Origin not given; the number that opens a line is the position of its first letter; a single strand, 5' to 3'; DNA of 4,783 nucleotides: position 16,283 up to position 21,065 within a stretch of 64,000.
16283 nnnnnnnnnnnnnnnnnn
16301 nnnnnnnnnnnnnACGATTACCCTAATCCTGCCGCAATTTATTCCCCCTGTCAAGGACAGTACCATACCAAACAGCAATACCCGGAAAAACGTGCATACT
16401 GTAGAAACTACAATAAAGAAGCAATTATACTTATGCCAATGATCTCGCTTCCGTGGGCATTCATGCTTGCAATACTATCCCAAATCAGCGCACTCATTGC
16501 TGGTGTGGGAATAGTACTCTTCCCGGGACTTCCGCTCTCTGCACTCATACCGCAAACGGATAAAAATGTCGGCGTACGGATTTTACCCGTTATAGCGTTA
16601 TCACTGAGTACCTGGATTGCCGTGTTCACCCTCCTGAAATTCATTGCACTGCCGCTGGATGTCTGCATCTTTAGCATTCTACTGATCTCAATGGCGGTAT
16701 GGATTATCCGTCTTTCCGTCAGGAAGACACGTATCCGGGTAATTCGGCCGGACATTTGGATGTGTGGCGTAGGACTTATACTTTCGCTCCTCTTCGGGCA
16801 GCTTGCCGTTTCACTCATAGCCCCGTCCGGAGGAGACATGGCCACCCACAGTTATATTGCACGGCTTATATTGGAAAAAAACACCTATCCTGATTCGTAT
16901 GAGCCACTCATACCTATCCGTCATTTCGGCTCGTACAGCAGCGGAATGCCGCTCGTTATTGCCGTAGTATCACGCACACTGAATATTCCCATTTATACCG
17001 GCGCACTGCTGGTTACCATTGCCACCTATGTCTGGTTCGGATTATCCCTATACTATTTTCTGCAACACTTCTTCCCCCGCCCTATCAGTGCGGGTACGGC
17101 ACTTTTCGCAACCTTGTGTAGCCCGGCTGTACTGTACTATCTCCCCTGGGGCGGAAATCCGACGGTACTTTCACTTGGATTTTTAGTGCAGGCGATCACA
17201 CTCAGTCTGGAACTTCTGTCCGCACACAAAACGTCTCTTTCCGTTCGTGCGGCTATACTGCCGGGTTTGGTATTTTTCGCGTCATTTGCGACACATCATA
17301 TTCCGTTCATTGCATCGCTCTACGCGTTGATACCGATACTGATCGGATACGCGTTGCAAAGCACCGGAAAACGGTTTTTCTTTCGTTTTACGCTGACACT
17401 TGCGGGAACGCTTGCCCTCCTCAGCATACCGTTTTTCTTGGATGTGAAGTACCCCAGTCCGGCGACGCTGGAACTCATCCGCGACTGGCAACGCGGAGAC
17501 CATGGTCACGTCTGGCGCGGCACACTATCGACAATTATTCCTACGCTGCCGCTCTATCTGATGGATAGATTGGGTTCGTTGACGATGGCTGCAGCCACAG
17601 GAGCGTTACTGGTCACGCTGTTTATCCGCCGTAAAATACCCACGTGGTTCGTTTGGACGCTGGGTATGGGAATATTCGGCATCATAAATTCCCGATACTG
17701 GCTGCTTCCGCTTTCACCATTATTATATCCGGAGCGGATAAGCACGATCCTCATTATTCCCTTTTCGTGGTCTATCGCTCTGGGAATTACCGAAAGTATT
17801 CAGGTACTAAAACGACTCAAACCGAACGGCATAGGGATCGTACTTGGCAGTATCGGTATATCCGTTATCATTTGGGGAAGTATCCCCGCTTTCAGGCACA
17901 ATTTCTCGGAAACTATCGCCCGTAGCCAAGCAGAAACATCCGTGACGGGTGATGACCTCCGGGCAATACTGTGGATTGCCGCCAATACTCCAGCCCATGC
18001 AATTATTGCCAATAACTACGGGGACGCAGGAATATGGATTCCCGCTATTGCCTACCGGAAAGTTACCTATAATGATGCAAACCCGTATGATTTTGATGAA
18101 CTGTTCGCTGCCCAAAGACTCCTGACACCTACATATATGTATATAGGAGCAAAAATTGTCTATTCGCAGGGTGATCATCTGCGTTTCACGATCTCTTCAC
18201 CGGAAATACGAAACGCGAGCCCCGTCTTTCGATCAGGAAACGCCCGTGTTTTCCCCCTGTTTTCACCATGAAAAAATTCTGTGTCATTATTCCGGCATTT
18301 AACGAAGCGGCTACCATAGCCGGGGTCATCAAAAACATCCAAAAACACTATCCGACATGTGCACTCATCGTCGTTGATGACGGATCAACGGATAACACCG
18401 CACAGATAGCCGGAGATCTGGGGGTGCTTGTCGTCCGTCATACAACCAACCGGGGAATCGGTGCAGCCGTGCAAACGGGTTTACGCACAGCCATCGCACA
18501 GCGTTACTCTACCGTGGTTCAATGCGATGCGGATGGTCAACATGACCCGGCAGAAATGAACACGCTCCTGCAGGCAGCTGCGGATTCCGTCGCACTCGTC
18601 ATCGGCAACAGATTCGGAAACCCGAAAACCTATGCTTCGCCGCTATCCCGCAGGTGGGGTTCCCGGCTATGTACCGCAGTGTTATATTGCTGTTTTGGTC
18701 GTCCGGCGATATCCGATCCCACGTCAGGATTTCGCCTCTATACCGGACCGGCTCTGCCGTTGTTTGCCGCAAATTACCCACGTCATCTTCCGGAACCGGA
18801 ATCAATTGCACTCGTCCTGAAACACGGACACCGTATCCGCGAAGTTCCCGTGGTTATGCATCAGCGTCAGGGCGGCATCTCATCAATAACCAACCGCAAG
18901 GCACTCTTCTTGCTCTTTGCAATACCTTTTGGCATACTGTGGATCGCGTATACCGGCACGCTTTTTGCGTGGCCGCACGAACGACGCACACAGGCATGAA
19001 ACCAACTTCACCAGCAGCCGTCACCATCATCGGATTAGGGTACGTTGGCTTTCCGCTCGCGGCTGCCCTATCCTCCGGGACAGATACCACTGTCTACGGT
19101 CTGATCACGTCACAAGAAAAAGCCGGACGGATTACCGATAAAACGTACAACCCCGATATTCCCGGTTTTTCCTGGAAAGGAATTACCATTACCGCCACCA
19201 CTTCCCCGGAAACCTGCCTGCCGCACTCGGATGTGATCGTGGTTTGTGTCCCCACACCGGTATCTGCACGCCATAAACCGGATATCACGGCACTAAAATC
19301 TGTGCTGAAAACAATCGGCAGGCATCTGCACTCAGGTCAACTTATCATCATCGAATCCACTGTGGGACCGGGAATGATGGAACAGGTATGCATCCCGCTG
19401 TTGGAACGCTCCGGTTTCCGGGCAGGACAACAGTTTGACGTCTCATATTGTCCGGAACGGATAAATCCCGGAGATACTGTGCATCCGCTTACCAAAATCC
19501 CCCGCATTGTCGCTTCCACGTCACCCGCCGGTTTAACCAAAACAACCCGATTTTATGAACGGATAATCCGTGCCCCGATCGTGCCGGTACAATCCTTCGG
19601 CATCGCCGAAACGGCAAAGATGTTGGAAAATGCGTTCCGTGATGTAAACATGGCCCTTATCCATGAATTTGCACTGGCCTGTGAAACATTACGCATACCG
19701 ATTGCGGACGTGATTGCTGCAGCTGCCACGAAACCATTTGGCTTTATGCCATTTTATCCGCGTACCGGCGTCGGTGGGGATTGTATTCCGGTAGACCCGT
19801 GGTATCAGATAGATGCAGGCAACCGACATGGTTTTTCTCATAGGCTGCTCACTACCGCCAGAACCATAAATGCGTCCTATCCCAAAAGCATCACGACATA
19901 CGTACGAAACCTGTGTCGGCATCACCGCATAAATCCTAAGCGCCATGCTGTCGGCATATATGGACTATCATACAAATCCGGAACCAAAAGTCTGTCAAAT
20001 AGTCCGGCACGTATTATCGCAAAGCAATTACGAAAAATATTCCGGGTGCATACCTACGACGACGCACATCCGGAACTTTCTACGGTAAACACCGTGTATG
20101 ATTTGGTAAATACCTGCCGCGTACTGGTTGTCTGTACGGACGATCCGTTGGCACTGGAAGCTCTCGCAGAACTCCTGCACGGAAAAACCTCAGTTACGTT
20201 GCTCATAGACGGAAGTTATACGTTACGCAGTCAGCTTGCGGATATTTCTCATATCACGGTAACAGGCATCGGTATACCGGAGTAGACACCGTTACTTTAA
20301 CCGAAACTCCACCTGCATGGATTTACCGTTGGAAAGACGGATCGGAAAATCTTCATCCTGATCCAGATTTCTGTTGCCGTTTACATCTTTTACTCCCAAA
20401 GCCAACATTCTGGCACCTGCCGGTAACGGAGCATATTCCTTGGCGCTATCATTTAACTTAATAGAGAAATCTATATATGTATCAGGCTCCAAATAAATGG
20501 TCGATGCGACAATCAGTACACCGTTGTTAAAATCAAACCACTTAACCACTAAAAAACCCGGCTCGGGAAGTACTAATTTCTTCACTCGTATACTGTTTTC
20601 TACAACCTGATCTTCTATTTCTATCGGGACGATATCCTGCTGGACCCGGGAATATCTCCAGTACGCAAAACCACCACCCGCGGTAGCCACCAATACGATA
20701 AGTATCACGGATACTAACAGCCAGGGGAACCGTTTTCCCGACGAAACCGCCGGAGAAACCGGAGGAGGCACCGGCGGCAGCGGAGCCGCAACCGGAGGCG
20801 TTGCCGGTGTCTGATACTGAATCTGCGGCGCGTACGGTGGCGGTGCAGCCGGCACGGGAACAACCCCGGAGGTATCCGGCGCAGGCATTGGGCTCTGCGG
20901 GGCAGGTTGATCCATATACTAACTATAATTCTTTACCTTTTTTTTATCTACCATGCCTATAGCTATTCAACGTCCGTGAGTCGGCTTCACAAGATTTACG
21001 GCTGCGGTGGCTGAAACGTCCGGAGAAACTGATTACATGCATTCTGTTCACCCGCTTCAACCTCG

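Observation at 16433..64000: Unusually dense glycosylation machinery: 10 or more GT-C-like membrane proteins, five GT2s and a modified-sugar pathway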

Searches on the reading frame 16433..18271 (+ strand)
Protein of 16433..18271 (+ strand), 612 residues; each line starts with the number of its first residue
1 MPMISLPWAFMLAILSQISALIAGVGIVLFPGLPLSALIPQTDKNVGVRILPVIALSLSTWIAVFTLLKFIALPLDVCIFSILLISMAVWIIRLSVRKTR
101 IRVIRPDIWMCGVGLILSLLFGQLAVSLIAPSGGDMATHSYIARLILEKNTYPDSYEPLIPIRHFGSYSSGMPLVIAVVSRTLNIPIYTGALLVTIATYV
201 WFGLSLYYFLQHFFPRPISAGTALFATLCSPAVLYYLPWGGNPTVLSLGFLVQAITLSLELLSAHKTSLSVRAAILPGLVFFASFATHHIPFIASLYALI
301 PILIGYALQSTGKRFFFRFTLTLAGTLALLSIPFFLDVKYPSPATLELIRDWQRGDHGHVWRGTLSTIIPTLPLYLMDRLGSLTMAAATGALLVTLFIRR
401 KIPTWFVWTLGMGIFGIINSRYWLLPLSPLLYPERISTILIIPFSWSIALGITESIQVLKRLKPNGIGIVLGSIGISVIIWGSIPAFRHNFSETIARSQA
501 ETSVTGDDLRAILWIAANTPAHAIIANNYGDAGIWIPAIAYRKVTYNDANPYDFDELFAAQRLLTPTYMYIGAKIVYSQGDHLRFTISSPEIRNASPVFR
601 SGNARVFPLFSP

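Call 4: search_protein_families(library=pfam, proteins=[window:16433-18271:+], max_evalue=0.01)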
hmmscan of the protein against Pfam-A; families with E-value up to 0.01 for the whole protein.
window:16433-18271:+ (612 aa): 0 families

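Call 11: search_protein_families(library=ncbifam, proteins=[window:16433-18271:+], max_evalue=1)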
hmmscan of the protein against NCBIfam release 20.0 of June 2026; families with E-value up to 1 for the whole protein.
window:16433-18271:+ (612 aa): 0 families

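Call 25: search_solved_structures(query=window:16433-18271:+, max_evalue=10)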
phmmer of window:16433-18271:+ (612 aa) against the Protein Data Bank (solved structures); distinct sequences matched with E-value up to 10: 2.
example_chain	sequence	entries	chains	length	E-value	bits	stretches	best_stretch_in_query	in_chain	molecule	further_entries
3jb9_D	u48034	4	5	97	1.4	10.6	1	576-609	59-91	Small nuclear ribonucleoprotein Sm D3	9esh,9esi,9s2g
8h8p_B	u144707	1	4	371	2.3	9.9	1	386-443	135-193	Thiomorpholine-carboxylate dehydrogenase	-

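Call 46: find_homologous_proteins(query=window:16433-18271:+, max_evalue=0.001)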
Query window:16433-18271:+ (612 aa): 6 proteins with E <= 0.001 among 8000 candidates.
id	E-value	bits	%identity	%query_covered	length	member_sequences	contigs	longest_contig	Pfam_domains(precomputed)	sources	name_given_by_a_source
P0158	0.0e+0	1343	100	100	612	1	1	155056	-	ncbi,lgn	-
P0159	1.6e-211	722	57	99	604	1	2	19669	-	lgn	-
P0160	2.3e-151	524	48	91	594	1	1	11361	PF20176.4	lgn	-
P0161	9.2e-117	409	42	90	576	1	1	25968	-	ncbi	-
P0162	1.4e-112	395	41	93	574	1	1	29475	-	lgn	-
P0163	5.0e-77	278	33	91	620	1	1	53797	PF20176.4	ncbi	-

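Call 47: find_encoding_contigs(protein=P0158, flank=100, max_places=3)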
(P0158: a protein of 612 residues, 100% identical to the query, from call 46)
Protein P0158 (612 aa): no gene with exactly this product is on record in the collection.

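Call 50: search_solved_structures(query=A4, max_evalue=10)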
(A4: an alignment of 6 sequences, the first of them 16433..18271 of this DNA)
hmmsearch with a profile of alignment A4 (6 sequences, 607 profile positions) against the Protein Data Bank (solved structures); distinct sequences matched with E-value up to 10: 0.

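Call 64: search_protein_families(library=pfam, proteins=[window:16433-18271:+], max_evalue=10)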
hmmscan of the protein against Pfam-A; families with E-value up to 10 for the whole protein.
window:16433-18271:+ (612 aa): 1 family
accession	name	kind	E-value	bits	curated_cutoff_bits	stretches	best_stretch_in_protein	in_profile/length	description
PF06570.16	DUF1129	-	1.6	8.7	29.1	1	18-92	119-192/207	Protein of unknown function (DUF1129)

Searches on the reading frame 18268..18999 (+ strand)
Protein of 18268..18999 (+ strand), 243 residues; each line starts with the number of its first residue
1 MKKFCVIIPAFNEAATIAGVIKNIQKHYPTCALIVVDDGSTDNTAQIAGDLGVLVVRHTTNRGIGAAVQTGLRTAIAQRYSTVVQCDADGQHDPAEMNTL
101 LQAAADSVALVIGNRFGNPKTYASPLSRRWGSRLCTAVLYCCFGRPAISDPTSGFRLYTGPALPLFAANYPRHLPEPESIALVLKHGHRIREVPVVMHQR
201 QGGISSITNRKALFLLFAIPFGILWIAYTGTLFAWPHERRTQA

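Call 7: search_protein_families(library=pfam, proteins=[window:18268-18999:+], max_evalue=0.01)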
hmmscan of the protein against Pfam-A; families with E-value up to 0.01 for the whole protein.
window:18268-18999:+ (243 aa): 4 families
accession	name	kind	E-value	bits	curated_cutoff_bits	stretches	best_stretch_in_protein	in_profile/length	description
PF00535.33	Glycos_transf_2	-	1.3e-24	87.5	23.3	1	5-119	1-119/168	Glycosyl transferase family 2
PF13641.12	Glyco_tranf_2_3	-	0.00042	20.8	27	1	4-114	3-122/230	Glycosyltransferase like family 2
PF12804.13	NTP_transf_3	-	0.00048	20.8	27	1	17-126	27-137/160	MobA-like NTP transferase domain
PF13704.12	Glyco_tranf_2_4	-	0.0022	18.9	27.5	1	27-87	13-79/98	Glycosyl transferase family 2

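Call 75: search_protein_families(library=ncbifam, proteins=[window:18268-18999:+], max_evalue=0.00001)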
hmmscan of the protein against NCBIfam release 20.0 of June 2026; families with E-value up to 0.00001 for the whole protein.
window:18268-18999:+ (243 aa): 13 families
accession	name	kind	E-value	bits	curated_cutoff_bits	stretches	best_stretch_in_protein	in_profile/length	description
NF058614.1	PPMAGASynPpgS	equivalog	9.3e-28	97.2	370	1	6-195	4-194/226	polyprenyl-phospho-N-acetylgalactosaminyl synthase PpgS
TIGR04182.1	glyco_TIGR04182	equivalog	3.6e-23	82.4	325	1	4-203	2-196/293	S-layer glycoprotein N-glycosyltransferase AglJ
NF041391.1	DPhHxTase_Halo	equivalog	3.9e-16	58.7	375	1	10-202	3-188/213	dolichyl-phosphate hexose transferase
TIGR03937.1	PgaC_IcaA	equivalog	2e-12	46.8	422.3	1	3-119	46-163/407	poly-beta-1,6-N-acetyl-D-glucosamine synthase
TIGR04283.1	glyco_like_mftF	equivalog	6.3e-11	42.3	182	1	5-75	2-71/221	TIGR04283 family arsenosugar biosynthesis glycosyltransferase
NF041865.1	EpsU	equivalog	1e-09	37.9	700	1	2-100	39-143/394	exopolysaccharide biosynthesis GT2 family glycosyltransferase EpsU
TIGR03965.1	mycofact_glyco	equivalog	1.5e-09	37.2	280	1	4-121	76-196/467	mycofactocin biosynthesis glycosyltransferase MftF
NF007482.0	PRK10073.1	equivalog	3.1e-09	36.3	423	1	2-106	6-112/334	glycosyltransferase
NF010496.0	PRK13915.1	equivalog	3.4e-09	36.2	262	1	3-59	32-92/307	glucosyl-3-phosphoglycerate synthase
TIGR03469.1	HpnB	hypoth_equivalog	1.2e-08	34.4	379.25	1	4-106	46-162/386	hopene-associated glycosyltransferase HpnB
NF041875.1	EPS_EpsD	equivalog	1.3e-07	31.4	370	1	6-136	3-137/325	exopolysaccharide biosynthesis glycosyltransferase EpsD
NF007986.1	PRK10714.1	equivalog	9.2e-07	28.2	529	1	2-144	6-151/316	undecaprenyl-phosphate 4-deoxy-4-formamido-L-arabinose transferase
NF047588.1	GlcsyltransPgfSStrep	equivalog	8.8e-06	25.1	500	1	3-116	2-122/308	glycosyltransferase PgfS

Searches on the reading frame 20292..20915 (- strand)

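Call 8: search_protein_families(library=pfam, proteins=[window:20292-20915:-], max_evalue=0.01)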
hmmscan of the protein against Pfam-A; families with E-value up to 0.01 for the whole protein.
window:20292-20915:- (207 aa): 1 family
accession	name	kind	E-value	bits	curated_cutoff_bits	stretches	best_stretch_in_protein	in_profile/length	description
PF23951.1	DUF7282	-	5.4e-07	30.2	27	1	98-198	3-103/112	Domain of unknown function (DUF7282)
